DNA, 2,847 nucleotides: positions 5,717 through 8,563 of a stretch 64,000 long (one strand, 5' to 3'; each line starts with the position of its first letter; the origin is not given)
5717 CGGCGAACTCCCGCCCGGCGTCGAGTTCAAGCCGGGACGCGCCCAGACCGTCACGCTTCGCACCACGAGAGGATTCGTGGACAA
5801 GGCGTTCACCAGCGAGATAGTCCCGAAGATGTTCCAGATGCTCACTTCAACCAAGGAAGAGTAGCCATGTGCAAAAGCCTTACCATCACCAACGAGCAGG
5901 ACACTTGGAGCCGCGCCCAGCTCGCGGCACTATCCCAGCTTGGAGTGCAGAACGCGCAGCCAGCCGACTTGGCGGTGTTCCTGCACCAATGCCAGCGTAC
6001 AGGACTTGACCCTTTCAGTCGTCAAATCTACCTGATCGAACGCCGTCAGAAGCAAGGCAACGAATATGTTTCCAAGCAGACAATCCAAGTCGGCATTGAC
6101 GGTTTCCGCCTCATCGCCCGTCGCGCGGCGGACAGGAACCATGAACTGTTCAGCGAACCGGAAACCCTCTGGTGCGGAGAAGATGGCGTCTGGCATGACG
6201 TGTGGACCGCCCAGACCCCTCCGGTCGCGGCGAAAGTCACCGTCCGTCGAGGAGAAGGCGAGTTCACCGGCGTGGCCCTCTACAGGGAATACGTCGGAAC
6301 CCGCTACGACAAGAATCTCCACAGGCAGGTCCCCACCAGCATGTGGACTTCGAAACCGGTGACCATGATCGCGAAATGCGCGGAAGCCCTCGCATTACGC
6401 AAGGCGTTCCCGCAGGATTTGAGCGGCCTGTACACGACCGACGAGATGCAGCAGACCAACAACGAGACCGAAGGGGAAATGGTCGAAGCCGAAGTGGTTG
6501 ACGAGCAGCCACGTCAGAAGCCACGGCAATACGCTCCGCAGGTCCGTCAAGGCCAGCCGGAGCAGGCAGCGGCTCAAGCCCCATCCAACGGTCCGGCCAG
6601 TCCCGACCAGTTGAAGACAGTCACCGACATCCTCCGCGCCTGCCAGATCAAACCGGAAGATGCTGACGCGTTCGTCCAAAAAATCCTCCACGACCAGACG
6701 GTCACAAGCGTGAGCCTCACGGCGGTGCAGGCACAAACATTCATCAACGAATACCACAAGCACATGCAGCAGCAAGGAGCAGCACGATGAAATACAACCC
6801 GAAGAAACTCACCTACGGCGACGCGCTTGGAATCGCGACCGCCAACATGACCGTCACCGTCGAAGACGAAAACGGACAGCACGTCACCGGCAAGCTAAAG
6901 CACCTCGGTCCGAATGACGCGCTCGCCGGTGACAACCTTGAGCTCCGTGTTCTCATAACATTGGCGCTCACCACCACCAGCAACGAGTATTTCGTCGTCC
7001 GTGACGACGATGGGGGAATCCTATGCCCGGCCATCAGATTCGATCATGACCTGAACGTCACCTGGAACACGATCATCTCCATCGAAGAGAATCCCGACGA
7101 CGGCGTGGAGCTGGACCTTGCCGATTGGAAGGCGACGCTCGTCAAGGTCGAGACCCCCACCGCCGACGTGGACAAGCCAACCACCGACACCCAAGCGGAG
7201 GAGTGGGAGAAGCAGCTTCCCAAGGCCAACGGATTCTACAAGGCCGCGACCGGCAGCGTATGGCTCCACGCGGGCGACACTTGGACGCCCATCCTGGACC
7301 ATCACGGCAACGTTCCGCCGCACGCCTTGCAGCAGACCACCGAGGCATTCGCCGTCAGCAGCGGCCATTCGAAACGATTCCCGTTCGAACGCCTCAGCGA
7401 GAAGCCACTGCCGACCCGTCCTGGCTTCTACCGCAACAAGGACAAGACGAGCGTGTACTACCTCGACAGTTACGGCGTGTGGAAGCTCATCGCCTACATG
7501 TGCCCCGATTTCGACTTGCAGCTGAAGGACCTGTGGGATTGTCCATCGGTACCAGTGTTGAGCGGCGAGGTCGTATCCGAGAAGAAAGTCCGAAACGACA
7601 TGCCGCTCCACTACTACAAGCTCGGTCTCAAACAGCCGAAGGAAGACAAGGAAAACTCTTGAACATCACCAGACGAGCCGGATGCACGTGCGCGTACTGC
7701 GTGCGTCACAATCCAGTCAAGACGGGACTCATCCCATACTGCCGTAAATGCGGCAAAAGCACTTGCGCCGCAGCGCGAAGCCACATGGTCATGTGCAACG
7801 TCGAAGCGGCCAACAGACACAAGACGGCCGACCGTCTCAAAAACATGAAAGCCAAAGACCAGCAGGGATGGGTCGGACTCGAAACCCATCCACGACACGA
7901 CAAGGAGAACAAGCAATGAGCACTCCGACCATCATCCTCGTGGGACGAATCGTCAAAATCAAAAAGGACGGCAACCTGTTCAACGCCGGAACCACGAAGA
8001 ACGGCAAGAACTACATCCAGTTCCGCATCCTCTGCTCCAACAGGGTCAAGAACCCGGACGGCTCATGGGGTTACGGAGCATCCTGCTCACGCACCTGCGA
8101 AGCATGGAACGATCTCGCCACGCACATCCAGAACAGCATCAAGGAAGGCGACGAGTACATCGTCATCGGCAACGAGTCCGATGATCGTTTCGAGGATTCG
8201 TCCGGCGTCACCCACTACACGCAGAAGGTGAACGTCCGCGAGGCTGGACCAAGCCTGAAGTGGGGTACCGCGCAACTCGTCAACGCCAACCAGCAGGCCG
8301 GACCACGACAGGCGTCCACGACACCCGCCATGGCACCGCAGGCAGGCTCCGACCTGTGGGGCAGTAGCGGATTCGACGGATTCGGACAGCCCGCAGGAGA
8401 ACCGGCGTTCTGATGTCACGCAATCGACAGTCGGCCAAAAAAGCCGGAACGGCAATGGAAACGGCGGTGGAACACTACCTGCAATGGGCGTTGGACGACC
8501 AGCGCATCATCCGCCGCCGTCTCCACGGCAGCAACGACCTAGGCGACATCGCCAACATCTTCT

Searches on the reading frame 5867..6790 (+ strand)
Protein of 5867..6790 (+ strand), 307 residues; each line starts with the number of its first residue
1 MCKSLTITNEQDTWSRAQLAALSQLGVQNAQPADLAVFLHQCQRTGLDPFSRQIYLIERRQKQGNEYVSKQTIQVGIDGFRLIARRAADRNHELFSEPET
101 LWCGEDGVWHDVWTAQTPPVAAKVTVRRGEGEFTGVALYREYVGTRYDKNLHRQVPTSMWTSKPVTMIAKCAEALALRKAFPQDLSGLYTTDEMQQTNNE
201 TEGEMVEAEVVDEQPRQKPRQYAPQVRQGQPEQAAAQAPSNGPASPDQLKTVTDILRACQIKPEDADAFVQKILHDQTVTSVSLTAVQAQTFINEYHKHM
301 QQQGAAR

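Call 19: search_protein_families(library=pfam, max_evalue=0.001, proteins=[window:5867-6790:+])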
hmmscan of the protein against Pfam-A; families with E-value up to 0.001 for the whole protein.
window:5867-6790:+ (307 aa): 1 family
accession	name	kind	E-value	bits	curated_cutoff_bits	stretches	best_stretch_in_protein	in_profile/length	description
PF03837.19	RecT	-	1.2e-25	90.7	24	1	14-202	3-195/198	RecT family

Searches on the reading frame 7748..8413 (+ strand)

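Call 20: search_protein_families(library=pfam, max_evalue=0.001, proteins=[window:7748-8413:+])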
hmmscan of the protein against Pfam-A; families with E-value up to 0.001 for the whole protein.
window:7748-8413:+ (221 aa): 1 family
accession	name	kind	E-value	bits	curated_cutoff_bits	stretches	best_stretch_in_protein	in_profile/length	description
PF00436.31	SSB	-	2.1e-11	44.3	26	1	62-165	4-100/104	Single-strand binding protein family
